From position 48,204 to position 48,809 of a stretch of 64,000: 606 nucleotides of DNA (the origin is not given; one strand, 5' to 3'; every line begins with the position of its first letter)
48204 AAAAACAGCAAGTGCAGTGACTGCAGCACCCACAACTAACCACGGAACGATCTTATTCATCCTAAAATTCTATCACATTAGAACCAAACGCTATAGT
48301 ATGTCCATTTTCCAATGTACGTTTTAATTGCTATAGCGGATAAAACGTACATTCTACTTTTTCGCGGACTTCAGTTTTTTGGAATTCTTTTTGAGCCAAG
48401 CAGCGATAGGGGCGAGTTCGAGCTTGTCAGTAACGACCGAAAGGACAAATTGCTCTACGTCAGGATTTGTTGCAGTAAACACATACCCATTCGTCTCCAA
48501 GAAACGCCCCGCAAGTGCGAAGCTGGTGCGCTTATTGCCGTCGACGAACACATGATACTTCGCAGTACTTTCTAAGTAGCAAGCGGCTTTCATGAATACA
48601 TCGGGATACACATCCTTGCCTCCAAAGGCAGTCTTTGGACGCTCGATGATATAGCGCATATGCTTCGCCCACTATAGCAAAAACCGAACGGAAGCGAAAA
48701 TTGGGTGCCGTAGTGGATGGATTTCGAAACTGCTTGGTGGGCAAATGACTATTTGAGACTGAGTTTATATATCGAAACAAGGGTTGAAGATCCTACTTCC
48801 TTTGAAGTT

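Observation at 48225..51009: Duplicated Doc-toxin / AbrB-antitoxin module with reciprocal decay of the two toxin copies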

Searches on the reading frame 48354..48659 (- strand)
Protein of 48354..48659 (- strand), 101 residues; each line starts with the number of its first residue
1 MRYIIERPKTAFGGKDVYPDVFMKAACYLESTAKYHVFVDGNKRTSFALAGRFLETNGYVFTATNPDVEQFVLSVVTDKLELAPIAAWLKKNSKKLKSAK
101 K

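Call 5: search_protein_families(library=pfam, proteins=[window:48354-48659:-], max_evalue=0.01)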
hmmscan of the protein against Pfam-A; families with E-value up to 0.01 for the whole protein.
window:48354-48659:- (101 aa): 1 family
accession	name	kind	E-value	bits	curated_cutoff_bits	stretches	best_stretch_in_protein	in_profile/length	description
PF02661.23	Fic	-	1e-09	39.5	24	1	3-54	34-93/93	Fic/DOC family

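Call 9: find_encoding_contigs(protein=window:48354-48659:-, flank=10000, max_places=10)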
Protein window:48354-48659:- (101 aa): no gene with exactly this product is on record in the collection.

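Call 10: find_homologous_proteins(query=window:48354-48659:-)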
Query window:48354-48659:- (101 aa): 254 proteins with E <= 0.001 among 255 candidates; the best 120 are listed.
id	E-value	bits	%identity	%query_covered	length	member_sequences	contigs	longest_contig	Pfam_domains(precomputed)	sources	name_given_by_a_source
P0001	2.1e-60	218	100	100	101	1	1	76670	PF02661.24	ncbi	-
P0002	8.7e-45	168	80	100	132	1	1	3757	PF02661.24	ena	-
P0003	1.4e-44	168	82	91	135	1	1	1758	PF02661.24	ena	-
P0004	6.2e-44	166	74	100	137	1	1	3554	PF02661.24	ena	-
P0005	7.4e-44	165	79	99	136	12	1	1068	PF02661.24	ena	-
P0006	2.1e-31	126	65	91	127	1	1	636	PF02661.24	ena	-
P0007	3.2e-31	125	65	91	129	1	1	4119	PF02661.24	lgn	-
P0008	2.2e-30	122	60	93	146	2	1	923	PF02661.24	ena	-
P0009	2.5e-30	122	61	91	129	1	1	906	PF02661.24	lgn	-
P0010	3.6e-30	122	63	91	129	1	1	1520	PF02661.24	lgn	-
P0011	4.9e-30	121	62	91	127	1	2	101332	PF02661.24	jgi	jgi:death-on-curing protein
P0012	9.9e-30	120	61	91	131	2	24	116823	PF02661.24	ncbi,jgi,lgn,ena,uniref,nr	ncbi:hypothetical protein A3G63_00435 [Candidatus Kaiserbacteria bacterium RIFCSPLOWO2_12_FULL_52_8]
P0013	1.8e-29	119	61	94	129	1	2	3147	PF02661.24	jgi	jgi:death on curing protein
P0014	2.5e-29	119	61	93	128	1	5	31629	PF02661.24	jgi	jgi:death-on-curing protein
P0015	3.8e-29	118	59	96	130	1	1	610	PF02661.24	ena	-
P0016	5.7e-29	118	61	91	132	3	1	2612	PF02661.24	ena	-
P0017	6.0e-29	118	58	90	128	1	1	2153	PF02661.24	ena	-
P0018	6.0e-29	118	58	90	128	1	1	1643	PF02661.24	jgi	-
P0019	9.1e-29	117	58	94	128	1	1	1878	PF02661.24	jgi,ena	-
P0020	1.2e-28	117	60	96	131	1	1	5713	PF02661.24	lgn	-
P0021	1.9e-28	116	63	93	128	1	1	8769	PF02661.24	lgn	-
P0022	2.6e-28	116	55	96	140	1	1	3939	PF02661.24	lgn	-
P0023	3.3e-28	115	61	92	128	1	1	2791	PF02661.24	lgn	-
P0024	3.4e-28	115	58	92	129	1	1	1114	PF02661.24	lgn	-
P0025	4.1e-28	115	56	96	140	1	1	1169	PF02661.24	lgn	-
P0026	4.3e-28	115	57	94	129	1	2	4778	PF02661.24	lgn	-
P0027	4.9e-28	115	57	95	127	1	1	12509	PF02661.24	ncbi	-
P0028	5.0e-28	115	62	91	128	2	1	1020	PF02661.24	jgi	-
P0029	5.1e-28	115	57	96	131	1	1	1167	PF02661.24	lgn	-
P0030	5.1e-28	115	59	92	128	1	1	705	PF02661.24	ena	-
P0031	5.8e-28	115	58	92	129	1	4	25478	PF02661.24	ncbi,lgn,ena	ncbi:MAG: type II toxin-antitoxin system death-on-curing family toxin [Patescibacteria group bacteri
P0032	6.4e-28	114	56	99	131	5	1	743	PF02661.24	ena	-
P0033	7.1e-28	114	59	93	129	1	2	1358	PF02661.24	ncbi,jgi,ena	-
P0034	7.1e-28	114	59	92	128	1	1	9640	PF02661.24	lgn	-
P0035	8.3e-28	114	59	93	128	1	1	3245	PF02661.24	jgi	jgi:death-on-curing protein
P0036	8.4e-28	114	57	96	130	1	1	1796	PF02661.24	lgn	-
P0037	8.5e-28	114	59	93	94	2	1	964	PF02661.24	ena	-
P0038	9.3e-28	114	59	94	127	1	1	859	PF02661.24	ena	-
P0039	1.0e-27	114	57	92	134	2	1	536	PF02661.24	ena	-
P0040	1.1e-27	114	60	91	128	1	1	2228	PF02661.24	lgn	-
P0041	1.5e-27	113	60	91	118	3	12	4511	PF02661.24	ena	-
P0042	1.6e-27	113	62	89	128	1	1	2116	PF02661.24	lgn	-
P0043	1.8e-27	113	60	93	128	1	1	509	PF02661.24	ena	-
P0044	2.0e-27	113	60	92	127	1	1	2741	PF02661.24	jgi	jgi:death-on-curing protein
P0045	2.0e-27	113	62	93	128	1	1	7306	PF02661.24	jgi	-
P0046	2.1e-27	113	61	91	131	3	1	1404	PF02661.24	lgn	-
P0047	2.2e-27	113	60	91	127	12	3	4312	PF02661.24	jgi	-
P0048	2.3e-27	113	55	100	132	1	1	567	PF02661.24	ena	-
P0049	2.3e-27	113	55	98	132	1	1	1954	PF02661.24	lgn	-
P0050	2.6e-27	113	55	93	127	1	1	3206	PF02661.24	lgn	-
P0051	2.6e-27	113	54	96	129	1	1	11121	PF02661.24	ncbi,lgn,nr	ncbi:MAG: type II toxin-antitoxin system death-on-curing family toxin [Candidatus Kerfeldbacteria ba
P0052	2.6e-27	112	61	91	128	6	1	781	PF02661.24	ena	-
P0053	2.7e-27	112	57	96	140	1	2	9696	PF02661.24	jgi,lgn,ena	-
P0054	3.8e-27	112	59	90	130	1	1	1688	PF02661.24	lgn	-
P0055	3.9e-27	112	60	92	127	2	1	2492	PF02661.24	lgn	-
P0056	4.0e-27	112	60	91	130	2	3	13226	PF02661.24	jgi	-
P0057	4.2e-27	112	58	92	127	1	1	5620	PF02661.24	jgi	jgi:death on curing protein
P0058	4.5e-27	112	52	94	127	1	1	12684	PF02661.24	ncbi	-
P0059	5.1e-27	112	55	91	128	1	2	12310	PF02661.24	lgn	-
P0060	8.8e-27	111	58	94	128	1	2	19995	PF02661.24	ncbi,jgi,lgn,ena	-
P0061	1.0e-26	111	55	85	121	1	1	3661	PF02661.24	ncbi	-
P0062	1.1e-26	110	55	91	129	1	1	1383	PF02661.24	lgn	-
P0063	1.2e-26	110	57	92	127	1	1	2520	PF02661.24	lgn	-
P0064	1.3e-26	110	58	88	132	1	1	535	PF02661.24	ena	-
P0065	1.4e-26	110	62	90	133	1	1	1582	PF02661.24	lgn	-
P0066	1.6e-26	110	54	91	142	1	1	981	PF02661.24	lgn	-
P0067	1.7e-26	110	57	93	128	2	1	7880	PF02661.24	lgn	-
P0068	1.7e-26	110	59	93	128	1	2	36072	PF02661.24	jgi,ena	-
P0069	2.5e-26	109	59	91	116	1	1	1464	PF02661.24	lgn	-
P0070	2.9e-26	109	53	96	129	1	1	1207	PF02661.24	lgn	-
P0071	3.0e-26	109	54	93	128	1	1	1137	PF02661.24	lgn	-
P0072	3.2e-26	109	54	91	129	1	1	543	PF02661.24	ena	-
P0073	5.8e-26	108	56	92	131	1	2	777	PF02661.24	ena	-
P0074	7.5e-26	108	53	96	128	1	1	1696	PF02661.24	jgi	jgi:death-on-curing protein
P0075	8.3e-26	108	57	92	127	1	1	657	PF02661.24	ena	-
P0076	1.1e-25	107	55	94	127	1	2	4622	PF02661.24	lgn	-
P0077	1.2e-25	107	58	92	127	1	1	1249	PF02661.24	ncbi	-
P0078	1.2e-25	107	52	88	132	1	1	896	PF02661.24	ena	-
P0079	1.2e-25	107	48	99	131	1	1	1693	PF02661.24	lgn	-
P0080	1.3e-25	107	54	96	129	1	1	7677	PF02661.24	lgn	-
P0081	1.3e-25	107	59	97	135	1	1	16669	PF02661.24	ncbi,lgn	ncbi:MAG TPA: type II toxin-antitoxin system death-on-curing family toxin [Candidatus Paceibacterota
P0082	1.3e-25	107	55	93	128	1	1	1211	PF02661.24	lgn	-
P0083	1.4e-25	107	55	90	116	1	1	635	PF02661.24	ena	-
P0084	1.6e-25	107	59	90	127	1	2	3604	PF02661.24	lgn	-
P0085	1.7e-25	107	54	91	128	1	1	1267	PF02661.24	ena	-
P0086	1.7e-25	107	56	90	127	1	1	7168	PF02661.24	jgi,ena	-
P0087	1.7e-25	107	52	96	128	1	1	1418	PF02661.24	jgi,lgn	jgi:death-on-curing protein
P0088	1.9e-25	107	53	96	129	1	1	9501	PF02661.24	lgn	-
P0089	2.0e-25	107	55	91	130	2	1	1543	PF02661.24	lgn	-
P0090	2.1e-25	106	55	91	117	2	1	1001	PF02661.24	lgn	-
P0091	2.1e-25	106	54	95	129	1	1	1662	PF02661.24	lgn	-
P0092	2.2e-25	106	55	91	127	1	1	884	PF02661.24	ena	-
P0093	2.4e-25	106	55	94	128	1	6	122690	PF02661.24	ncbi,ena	-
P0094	3.0e-25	106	54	96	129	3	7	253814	PF02661.24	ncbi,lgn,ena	ncbi:MAG: type II toxin-antitoxin system death-on-curing family toxin [Patescibacteria group bacteri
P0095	4.9e-25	105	57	91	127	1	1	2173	PF02661.24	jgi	-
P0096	5.5e-25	105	57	91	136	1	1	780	PF02661.24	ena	-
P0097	6.2e-25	105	57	91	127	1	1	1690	PF02661.24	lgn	-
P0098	6.9e-25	105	52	91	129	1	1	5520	PF02661.24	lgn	-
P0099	7.7e-25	105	55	94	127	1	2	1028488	PF02661.24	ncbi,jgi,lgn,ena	ncbi:MAG: type II toxin-antitoxin system death-on-curing family toxin [Patescibacteria group bacteri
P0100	9.3e-25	104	52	97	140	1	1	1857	PF02661.24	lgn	-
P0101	1.0e-24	104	54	95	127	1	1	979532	PF02661.24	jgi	-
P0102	1.0e-24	104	58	88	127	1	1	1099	PF02661.24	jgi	jgi:death-on-curing protein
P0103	1.1e-24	104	52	96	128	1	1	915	PF02661.24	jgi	jgi:death-on-curing protein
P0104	1.6e-24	104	54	94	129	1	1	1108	PF02661.24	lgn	-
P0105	1.7e-24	104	59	90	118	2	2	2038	PF02661.24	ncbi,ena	-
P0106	2.1e-24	103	51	95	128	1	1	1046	PF02661.24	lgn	-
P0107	2.4e-24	103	54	94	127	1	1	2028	PF02661.24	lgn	-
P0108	2.6e-24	103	54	95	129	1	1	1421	PF02661.24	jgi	jgi:death-on-curing protein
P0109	3.9e-24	102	51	94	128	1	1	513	PF02661.24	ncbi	-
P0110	4.3e-24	102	51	94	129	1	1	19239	PF02661.24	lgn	-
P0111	4.4e-24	102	53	93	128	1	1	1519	PF02661.24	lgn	-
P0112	4.6e-24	102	54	94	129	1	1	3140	PF02661.24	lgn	-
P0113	5.2e-24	102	55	92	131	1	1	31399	PF02661.24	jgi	jgi:death-on-curing protein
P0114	5.6e-24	102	47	84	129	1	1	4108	PF02661.24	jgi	jgi:death on curing protein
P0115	5.7e-24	102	55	96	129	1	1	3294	PF02661.24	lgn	-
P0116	5.8e-24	102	54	89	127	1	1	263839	PF02661.24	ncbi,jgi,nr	ncbi:type II toxin-antitoxin system death-on-curing family toxin [Candidatus Parcubacteria bacterium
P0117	6.3e-24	102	58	90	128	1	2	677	PF02661.24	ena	-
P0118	6.8e-24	102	59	90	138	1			PF02661.24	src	-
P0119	6.8e-24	102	54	96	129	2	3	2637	PF02661.24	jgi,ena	-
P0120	6.9e-24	102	59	89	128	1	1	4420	PF02661.24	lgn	-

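Call 12: find_encoding_contigs(protein=P0001, flank=10000)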
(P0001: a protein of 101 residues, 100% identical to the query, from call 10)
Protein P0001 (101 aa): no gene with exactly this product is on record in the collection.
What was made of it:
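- Tried and rejected: Exact-protein look-ups for Doc-A found no gene positions (calls 9, 12).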

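Call 13: find_encoding_contigs(protein=P0002, flank=10000)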
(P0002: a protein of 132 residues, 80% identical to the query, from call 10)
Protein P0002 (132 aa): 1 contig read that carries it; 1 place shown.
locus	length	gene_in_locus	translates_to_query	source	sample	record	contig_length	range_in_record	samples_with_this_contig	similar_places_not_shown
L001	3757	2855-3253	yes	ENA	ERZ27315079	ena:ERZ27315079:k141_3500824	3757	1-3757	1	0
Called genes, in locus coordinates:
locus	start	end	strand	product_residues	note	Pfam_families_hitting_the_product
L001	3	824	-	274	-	?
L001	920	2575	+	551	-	PF04055:Radical_SAM, PF16199:Radical_SAM_C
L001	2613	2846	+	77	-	PF04014:MazE_antitoxin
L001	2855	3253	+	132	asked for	PF02661:Fic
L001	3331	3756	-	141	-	?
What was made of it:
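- L001 has Elp3-antitoxin-Doc (call 13).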

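Call 14: find_encoding_contigs(protein=P0004, flank=10000)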
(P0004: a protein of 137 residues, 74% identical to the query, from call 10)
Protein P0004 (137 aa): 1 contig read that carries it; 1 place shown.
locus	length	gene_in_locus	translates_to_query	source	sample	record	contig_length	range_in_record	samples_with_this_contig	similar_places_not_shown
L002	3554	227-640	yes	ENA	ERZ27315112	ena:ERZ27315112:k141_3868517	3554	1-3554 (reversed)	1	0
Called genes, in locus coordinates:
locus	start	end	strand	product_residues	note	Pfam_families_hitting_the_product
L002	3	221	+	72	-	?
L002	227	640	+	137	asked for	PF02661:Fic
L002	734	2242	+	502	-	-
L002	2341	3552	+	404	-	?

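Call 26: find_related_loci(query=window:48354-48659:-, collection=genome_contigs, flank=10000)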
Query window:48354-48659:- (101 aa) in genome_contigs; peptide patterns used: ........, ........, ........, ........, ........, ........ (x = any residue, [..] = any of these).
190 stretches matched a pattern; 12 encode a relative of the query (tblastn E <= 1e-3); 12 distinct loci.
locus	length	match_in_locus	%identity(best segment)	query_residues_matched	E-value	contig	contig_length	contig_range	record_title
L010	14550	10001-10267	51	1-89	2e-29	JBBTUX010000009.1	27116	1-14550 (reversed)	MAG: Patescibacteria group bacterium isolate H41-bin038_1 H41_bin038_1_000000000009, whole genome shotgun sequence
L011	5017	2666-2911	57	9-90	3e-27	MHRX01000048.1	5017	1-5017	MAG: Candidatus Taylorbacteria bacterium RIFCSPLOWO2_01_FULL_45_15b rifcsplowo2_01_scaffold_50590, whole genome shotgun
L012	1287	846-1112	49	1-89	2e-27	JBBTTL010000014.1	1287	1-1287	MAG: Patescibacteria group bacterium isolate H52-bin127_1 H52_bin127_1_000000000014, whole genome shotgun sequence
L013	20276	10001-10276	49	5-96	8e-26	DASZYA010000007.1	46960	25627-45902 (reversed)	MAG TPA_asm: Patescibacteria group bacterium isolate SMAG_U6198 k141_600475, whole genome shotgun sequence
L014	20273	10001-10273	44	5-95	3e-24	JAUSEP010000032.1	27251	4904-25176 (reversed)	MAG: Candidatus Berkelbacteria bacterium isolate E14_maxbin.210 E14_k141_1663096, whole genome shotgun sequence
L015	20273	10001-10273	45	5-95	4e-23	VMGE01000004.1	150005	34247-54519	MAG: Microgenomates group bacterium Gr01-1014_5 G01um10145_scaffold_97, whole genome shotgun sequence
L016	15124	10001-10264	48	8-95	1e-22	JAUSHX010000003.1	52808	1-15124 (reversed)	MAG: bacterium isolate E14_metabat.bin.210 E14_k141_465933, whole genome shotgun sequence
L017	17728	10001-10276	42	5-96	2e-22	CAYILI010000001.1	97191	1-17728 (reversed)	MAG TPA_asm: uncultured Gammaproteobacteria bacterium isolate ERP119705_co22_367 genome assembly, contig: NODE_95_length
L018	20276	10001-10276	42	5-96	4e-21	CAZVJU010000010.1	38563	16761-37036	MAG TPA_asm: uncultured Gammaproteobacteria bacterium isolate SRP050083_co3_9 genome assembly, contig: NODE_690_length_3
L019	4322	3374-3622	46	7-89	7e-21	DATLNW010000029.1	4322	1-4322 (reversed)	MAG TPA_asm: Lysobacterales bacterium isolate SMAG_U13810 k141_99711, whole genome shotgun sequence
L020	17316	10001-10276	41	5-96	2e-20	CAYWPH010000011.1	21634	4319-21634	MAG TPA_asm: uncultured Gammaproteobacteria bacterium isolate SRP302447_co3_825 genome assembly, contig: NODE_6666_lengt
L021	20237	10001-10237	38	18-96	6e-10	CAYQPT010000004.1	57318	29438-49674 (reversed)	MAG TPA_asm: uncultured Candidatus Saccharibacteria bacterium isolate SRP192927_co1_1036 genome assembly, contig: NODE_6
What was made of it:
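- Tried and rejected: GTDB species representatives gave at best 57% identity (call 26).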

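Call 28: find_encoding_contigs(protein=P0003, flank=10000)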
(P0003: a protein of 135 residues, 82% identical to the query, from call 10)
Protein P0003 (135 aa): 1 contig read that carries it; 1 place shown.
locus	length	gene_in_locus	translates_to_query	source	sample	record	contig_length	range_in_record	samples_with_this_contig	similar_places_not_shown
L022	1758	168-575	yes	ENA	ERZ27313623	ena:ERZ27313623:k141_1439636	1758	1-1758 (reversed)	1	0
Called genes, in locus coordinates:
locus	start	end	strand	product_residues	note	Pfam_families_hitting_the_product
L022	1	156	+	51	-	?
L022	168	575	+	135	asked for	PF02661:Fic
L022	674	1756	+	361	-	?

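Call 29: find_encoding_contigs(protein=P0005, flank=10000)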
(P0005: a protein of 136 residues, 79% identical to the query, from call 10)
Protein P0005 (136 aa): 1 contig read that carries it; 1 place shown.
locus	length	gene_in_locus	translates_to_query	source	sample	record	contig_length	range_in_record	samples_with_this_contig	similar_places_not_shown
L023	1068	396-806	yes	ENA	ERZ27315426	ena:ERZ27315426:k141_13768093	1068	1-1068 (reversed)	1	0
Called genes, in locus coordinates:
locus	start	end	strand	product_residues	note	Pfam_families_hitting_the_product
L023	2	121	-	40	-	?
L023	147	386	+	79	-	PF04014:MazE_antitoxin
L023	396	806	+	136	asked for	PF02661:Fic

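Call 33: search_solved_structures(query=P0004, max_evalue=0.01, show_alignments=3)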
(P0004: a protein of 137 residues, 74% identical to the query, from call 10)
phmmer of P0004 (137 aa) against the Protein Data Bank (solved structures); distinct sequences matched with E-value up to 0.01: 4.
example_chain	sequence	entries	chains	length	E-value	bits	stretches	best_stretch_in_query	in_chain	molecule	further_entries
3k33_A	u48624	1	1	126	1.3e-07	35.2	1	4-123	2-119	Death on curing protein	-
3dd7_A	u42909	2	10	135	1.1e-06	32.2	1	4-123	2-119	Death on curing protein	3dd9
3kh2_A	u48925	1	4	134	2e-06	31.4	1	4-123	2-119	Death on curing protein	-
9vzc_A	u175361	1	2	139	5e-06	30.1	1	26-114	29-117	Death-on-curing family protein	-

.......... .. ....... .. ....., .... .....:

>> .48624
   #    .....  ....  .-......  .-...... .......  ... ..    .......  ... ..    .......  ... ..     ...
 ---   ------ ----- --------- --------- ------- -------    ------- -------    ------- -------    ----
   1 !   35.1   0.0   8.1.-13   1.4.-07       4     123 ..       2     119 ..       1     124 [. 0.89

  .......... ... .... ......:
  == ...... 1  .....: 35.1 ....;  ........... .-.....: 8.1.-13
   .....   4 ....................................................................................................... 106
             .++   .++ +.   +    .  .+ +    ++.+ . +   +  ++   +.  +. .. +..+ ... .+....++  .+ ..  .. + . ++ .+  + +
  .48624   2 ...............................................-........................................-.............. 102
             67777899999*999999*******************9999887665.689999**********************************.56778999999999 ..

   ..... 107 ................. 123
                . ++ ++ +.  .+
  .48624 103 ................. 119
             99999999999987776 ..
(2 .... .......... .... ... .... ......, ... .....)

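Call 38: find_encoding_contigs(protein=P0037, flank=5000)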
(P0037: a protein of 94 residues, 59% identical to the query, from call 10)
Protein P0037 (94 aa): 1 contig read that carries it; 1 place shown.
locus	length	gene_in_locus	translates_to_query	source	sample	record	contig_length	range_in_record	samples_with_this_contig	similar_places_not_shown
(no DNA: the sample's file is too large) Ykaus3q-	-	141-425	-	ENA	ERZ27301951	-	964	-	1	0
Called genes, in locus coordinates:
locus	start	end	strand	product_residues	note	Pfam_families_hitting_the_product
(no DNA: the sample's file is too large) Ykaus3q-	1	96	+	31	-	?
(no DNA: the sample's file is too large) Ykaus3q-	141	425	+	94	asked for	PF02661:Fic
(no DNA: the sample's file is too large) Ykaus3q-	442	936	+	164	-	PF06414:Zeta_toxin, PF08433:KTI12 (weak), PF13238:AAA_18 (faint), PF13671:AAA_33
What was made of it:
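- Tried and rejected: A 31-aa ORF fragment lies 45 nt upstream, so it may be another frameshifted gene (call 38).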

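Call 50: find_related_loci(query=window:48354-48659:-, collection=metagenome_contigs, flank=6000)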
Query window:48354-48659:- (101 aa) in metagenome_contigs; peptide patterns used: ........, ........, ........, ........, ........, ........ (x = any residue, [..] = any of these).
349 stretches matched a pattern; 34 encode a relative of the query (tblastn E <= 1e-3); 34 distinct loci.
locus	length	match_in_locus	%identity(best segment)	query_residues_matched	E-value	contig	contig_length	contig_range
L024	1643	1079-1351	58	4-94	5e-36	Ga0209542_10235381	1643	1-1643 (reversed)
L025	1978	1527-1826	56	1-100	9e-36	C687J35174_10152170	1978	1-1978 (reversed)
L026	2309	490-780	58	1-97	1e-35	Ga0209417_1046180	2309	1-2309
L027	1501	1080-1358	59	4-96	2e-34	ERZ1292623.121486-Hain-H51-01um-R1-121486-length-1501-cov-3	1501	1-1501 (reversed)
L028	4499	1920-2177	63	4-89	2e-32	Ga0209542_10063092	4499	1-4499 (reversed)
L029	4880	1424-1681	63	4-89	2e-32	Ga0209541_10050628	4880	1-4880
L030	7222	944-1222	53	4-96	9e-32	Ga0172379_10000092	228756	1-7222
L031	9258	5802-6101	50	1-100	1e-29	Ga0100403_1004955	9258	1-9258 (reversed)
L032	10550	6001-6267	51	1-89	2e-29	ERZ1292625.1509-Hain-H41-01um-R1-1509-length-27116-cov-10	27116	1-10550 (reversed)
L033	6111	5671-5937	49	1-89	3e-27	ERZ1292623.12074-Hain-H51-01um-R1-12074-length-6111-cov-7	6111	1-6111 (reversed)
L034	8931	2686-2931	57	9-90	3e-27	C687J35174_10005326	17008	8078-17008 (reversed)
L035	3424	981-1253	48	5-95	1e-25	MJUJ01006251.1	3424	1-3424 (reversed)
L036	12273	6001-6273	48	7-97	1e-25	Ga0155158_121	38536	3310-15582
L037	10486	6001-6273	48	7-97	1e-25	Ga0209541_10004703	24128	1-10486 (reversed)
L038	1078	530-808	47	5-97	2e-25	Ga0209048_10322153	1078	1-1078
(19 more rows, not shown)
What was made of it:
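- Tried and rejected: JGI metagenomes gave at best 63% (call 50).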

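Call 51: predict_structure(alignment_id=A4)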
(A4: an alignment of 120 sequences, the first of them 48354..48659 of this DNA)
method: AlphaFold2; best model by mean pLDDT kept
length: 101 residues; sequences in the alignment: 120
mean_pLDDT: 80.6   pTM: 0.74
mean pLDDT of the five models: 80.6, 76.4, 74.1, 73.0, 72.9
residues with pLDDT >= 90: 19; 70-90: 61; 50-70: 18; < 50: 3
segments of 3 or more residues with pLDDT < 50: none
pLDDT, mean of each block of 10 residues (from residue 1): 68 71 89 67 80 90 88 87 91 77 39
secondary structure, 60 per line:
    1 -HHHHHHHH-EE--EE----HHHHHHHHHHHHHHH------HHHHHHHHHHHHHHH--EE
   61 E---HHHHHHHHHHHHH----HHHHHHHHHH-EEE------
elements in order: H2-9 H21-35 H42-56 E59-61 H65-77 H82-91 E93-95
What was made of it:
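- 48354..48659 (-): Doc-A, 101 aa: MRYI followed by Doc residues from about 36 to the end. Fic motif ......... at 48554-48528 is intact. AlphaFold mean pLDDT 80.6, call 51.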
